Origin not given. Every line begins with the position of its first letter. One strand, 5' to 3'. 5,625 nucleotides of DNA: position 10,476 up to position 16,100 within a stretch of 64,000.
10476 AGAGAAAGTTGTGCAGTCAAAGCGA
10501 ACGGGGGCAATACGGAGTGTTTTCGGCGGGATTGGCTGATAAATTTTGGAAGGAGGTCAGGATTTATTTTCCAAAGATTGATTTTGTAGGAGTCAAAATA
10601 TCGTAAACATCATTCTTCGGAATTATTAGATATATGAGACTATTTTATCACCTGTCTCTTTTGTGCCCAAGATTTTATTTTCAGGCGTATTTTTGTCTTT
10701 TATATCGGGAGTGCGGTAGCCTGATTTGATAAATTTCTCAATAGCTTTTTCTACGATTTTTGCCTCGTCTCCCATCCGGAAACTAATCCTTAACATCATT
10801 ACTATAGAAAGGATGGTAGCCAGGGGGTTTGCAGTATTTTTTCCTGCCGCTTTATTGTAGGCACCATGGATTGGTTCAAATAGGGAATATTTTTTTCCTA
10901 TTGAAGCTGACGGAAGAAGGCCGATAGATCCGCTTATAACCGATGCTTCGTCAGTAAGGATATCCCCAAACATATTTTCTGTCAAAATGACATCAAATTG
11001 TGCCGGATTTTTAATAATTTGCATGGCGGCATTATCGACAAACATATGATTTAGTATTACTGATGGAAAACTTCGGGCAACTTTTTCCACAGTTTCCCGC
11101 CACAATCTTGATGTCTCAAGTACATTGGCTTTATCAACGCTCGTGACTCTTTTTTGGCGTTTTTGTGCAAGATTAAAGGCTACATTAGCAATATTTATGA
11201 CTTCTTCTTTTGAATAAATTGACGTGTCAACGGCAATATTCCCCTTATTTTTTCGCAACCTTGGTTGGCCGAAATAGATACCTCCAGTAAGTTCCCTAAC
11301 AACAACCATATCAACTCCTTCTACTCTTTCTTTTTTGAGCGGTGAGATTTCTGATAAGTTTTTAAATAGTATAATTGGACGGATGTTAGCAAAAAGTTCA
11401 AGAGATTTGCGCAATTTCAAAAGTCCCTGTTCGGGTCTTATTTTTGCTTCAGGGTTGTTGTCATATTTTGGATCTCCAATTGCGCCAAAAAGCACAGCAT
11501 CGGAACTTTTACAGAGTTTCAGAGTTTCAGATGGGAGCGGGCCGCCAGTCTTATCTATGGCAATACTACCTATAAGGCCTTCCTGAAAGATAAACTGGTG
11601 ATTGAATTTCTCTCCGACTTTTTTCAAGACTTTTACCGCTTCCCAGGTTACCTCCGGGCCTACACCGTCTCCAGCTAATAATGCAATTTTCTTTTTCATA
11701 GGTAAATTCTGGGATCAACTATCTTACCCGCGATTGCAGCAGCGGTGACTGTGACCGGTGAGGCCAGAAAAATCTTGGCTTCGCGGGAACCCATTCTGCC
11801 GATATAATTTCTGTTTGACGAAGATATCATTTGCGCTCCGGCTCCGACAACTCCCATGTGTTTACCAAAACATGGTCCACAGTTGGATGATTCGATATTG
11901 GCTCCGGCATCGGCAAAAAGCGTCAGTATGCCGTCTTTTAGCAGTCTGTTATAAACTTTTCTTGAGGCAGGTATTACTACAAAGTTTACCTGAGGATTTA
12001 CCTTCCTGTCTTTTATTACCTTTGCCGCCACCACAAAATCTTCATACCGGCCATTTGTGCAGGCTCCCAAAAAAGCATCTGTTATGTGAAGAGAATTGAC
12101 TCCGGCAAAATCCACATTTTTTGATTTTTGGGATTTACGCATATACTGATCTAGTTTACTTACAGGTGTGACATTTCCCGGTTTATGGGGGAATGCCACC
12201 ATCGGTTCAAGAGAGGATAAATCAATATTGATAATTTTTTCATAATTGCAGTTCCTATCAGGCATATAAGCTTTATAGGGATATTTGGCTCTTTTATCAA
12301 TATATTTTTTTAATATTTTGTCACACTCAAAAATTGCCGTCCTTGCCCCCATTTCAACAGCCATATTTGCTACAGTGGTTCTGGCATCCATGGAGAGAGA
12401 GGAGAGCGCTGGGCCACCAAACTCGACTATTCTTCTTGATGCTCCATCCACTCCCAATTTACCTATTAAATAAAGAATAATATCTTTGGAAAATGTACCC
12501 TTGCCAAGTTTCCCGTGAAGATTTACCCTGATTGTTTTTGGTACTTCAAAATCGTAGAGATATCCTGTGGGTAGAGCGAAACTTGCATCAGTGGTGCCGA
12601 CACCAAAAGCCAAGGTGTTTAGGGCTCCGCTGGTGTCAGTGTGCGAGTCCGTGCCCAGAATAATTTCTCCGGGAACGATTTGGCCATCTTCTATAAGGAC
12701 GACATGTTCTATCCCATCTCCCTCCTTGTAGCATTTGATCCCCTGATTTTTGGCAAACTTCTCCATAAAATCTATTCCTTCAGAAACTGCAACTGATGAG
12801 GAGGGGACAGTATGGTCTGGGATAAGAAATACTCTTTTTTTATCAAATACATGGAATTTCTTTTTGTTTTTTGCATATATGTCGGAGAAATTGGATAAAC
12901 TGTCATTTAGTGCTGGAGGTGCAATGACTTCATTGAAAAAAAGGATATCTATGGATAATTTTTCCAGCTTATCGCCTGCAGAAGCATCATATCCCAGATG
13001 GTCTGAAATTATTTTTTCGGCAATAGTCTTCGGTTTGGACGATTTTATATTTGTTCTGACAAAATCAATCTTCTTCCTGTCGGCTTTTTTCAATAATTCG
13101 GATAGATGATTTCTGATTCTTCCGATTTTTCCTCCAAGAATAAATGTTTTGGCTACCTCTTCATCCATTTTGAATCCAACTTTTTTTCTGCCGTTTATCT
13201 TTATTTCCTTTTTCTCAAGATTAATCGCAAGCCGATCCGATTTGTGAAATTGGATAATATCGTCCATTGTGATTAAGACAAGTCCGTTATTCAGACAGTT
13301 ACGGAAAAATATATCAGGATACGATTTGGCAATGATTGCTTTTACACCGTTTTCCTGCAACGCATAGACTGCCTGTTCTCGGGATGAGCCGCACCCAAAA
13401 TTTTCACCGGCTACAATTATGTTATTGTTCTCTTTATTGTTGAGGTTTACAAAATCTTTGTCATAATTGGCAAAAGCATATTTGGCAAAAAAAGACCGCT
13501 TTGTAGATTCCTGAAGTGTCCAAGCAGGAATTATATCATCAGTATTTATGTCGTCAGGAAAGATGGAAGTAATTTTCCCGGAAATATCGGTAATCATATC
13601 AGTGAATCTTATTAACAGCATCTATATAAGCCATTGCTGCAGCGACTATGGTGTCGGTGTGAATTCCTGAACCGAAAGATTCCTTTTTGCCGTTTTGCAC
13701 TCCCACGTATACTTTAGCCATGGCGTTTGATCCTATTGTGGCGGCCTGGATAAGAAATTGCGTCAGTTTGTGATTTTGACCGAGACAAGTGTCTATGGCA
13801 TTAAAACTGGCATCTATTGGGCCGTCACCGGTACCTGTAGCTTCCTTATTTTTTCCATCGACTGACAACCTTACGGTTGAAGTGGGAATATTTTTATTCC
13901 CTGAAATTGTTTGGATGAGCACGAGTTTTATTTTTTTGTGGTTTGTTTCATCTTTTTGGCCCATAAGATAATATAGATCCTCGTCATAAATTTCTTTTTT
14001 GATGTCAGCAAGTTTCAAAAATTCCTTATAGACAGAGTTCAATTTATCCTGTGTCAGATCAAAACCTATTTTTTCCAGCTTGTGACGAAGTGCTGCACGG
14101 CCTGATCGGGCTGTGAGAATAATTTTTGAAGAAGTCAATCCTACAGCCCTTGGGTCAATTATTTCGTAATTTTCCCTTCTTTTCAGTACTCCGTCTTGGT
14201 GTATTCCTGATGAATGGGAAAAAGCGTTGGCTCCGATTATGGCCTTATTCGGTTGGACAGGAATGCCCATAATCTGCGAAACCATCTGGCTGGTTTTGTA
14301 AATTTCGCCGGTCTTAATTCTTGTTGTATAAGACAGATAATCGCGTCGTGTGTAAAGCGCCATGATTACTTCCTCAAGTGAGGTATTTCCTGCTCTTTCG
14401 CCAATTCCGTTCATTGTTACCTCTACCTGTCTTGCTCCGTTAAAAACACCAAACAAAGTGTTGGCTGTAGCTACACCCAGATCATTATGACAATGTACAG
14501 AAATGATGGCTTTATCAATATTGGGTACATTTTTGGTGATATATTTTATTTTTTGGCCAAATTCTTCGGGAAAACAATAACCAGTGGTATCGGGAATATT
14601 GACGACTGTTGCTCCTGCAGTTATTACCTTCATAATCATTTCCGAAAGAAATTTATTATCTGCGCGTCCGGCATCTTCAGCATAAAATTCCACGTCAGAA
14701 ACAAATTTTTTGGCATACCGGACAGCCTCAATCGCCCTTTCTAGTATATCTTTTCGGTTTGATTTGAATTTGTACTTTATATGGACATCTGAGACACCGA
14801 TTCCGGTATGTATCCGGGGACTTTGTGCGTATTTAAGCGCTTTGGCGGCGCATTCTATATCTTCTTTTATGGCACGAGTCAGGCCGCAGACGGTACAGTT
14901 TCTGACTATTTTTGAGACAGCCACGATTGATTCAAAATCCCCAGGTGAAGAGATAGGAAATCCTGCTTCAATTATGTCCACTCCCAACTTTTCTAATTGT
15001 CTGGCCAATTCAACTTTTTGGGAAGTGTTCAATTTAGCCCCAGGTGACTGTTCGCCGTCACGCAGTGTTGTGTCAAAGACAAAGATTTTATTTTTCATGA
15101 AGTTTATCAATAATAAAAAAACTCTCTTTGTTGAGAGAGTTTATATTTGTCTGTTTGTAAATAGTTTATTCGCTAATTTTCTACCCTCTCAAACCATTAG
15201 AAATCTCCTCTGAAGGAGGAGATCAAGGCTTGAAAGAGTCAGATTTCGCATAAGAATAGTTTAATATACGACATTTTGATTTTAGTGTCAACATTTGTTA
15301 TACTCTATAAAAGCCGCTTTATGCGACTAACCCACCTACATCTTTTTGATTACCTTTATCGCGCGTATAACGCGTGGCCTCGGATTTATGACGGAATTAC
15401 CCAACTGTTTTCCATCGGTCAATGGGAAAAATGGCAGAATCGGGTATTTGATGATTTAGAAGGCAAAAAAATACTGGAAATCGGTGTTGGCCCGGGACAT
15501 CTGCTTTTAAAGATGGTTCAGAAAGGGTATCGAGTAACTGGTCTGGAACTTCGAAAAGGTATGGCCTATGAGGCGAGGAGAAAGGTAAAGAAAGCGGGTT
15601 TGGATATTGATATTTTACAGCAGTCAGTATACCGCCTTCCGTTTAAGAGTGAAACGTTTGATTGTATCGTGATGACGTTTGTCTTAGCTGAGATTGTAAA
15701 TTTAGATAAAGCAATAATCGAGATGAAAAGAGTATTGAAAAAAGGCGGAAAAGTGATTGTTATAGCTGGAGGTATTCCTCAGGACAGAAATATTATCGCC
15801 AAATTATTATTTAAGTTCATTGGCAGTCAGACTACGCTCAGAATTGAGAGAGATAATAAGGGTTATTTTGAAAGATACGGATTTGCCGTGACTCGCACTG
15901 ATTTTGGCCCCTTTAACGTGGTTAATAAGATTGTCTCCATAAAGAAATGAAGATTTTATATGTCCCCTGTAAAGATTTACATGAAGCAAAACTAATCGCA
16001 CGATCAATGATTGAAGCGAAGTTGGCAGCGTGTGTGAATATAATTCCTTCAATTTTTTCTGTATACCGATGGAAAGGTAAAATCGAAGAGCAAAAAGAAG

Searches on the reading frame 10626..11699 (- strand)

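Call 8: search_protein_families(library=pfam, proteins=[window:10626-11699:-])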
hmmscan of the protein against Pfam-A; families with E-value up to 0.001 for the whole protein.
window:10626-11699:- (357 aa): 1 family
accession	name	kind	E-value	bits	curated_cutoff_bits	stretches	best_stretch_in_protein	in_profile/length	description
PF00180.25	Iso_dh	-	4.6e-134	447.5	27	1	4-353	1-348/348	Isocitrate/isopropylmalate dehydrogenase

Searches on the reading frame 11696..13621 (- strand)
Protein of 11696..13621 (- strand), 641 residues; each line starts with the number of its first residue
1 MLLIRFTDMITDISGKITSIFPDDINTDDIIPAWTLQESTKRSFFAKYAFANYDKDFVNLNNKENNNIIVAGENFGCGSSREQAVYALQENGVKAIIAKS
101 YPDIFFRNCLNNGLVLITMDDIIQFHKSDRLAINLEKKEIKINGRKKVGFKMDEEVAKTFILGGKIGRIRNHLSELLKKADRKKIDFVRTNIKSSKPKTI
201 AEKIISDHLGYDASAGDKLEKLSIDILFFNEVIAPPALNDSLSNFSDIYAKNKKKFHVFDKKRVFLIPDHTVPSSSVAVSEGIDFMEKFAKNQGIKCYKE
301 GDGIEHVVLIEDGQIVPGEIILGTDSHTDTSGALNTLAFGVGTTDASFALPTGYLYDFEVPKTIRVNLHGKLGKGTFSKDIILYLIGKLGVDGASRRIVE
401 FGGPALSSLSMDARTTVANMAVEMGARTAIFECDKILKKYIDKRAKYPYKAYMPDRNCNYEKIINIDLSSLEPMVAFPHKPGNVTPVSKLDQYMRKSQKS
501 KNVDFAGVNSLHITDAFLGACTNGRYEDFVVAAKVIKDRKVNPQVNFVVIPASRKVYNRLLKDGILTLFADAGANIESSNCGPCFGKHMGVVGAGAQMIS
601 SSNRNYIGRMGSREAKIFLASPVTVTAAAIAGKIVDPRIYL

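Call 8: search_protein_families(library=pfam, proteins=[window:11696-13621:-])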
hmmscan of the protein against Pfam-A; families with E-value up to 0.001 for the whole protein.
window:11696-13621:- (641 aa): 2 families
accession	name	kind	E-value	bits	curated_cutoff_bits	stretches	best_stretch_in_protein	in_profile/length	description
PF00330.25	Aconitase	-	1.6e-102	344.3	28.7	1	202-632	1-463/463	Aconitase family (aconitate hydratase)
PF00694.25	Aconitase_C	-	3e-18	66.9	22.8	1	63-119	72-128/131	Aconitase C-terminal domain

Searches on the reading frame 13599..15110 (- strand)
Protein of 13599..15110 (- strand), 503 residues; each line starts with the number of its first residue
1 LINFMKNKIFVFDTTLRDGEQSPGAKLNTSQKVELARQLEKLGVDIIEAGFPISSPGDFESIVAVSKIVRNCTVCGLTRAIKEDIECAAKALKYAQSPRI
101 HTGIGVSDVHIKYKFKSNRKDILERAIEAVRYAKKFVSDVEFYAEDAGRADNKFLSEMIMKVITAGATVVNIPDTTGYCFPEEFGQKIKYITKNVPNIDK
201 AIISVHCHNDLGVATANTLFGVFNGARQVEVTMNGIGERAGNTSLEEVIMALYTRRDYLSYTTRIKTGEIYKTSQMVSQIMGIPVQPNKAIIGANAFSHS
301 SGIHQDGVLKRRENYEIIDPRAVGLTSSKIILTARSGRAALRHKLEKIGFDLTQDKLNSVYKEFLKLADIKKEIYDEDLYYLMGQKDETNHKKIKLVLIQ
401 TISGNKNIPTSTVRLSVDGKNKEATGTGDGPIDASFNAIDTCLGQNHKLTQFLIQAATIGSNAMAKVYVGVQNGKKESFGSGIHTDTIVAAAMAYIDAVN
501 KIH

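Call 9: search_protein_families(library=pfam, proteins=[window:13599-15110:-])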
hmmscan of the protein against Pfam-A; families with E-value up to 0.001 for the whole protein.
window:13599-15110:- (503 aa): 3 families
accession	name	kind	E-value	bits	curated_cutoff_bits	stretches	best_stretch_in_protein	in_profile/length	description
PF00682.25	HMGL-like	-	5.3e-88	295.2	29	1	10-277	3-260/260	HMGL-like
PF08502.15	LeuA_dimer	-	4.5e-34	117.6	24.9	1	373-502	1-130/131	LeuA allosteric (dimerisation) domain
PF22617.1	HCS_D2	-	7.2e-25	87.6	27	1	291-372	1-82/82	Homocitrate synthase post-HMGL domain-like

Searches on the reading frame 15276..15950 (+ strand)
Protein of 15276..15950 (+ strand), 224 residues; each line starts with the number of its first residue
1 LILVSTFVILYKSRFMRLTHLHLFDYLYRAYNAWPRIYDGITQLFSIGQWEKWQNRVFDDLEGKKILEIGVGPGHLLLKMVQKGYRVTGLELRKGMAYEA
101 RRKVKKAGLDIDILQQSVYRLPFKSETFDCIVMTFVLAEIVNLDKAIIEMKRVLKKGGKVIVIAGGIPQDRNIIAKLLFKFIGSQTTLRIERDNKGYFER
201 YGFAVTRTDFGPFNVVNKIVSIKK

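Call 9: search_protein_families(library=pfam, proteins=[window:15276-15950:+])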
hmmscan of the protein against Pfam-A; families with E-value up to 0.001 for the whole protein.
window:15276-15950:+ (224 aa): 11 families
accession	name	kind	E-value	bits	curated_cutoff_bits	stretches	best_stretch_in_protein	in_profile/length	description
PF08241.18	Methyltransf_11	-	7.3e-22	78.3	21.2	1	67-162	1-95/95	Methyltransferase domain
PF13649.12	Methyltransf_25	-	7.8e-20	71.8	27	1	66-158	1-97/97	Methyltransferase domain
PF01209.24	Ubie_methyltran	-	1.3e-18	67.6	20.1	1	36-163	18-152/233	ubiE/COQ5 methyltransferase family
PF13847.12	Methyltransf_31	-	3.2e-12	46.8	27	1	62-163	3-110/145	Methyltransferase domain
PF13489.12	Methyltransf_23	-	1e-11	45.3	27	1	49-162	8-116/164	Methyltransferase domain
PF08242.18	Methyltransf_12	-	4.5e-11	43.8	30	1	67-159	1-97/98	Methyltransferase domain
PF08003.17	Methyltransf_9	-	2.4e-06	27.2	23.8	1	50-173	104-228/315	Protein of unknown function (DUF1698)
PF02353.26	CMAS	-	3e-05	23.9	27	1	62-174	62-176/273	Mycolic acid cyclopropane synthetase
PF00398.26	RrnaAD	-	4e-05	23.3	24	1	62-169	30-109/263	Ribosomal RNA adenine dimethylase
PF07021.18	MetW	-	8.1e-05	22.8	21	1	62-156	13-104/193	Methionine biosynthesis protein MetW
PF01135.25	PCMT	-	8.5e-05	22.9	20.3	1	62-165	73-174/210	Protein-L-isoaspartate(D-aspartate) O-methyltransferase (PCMT)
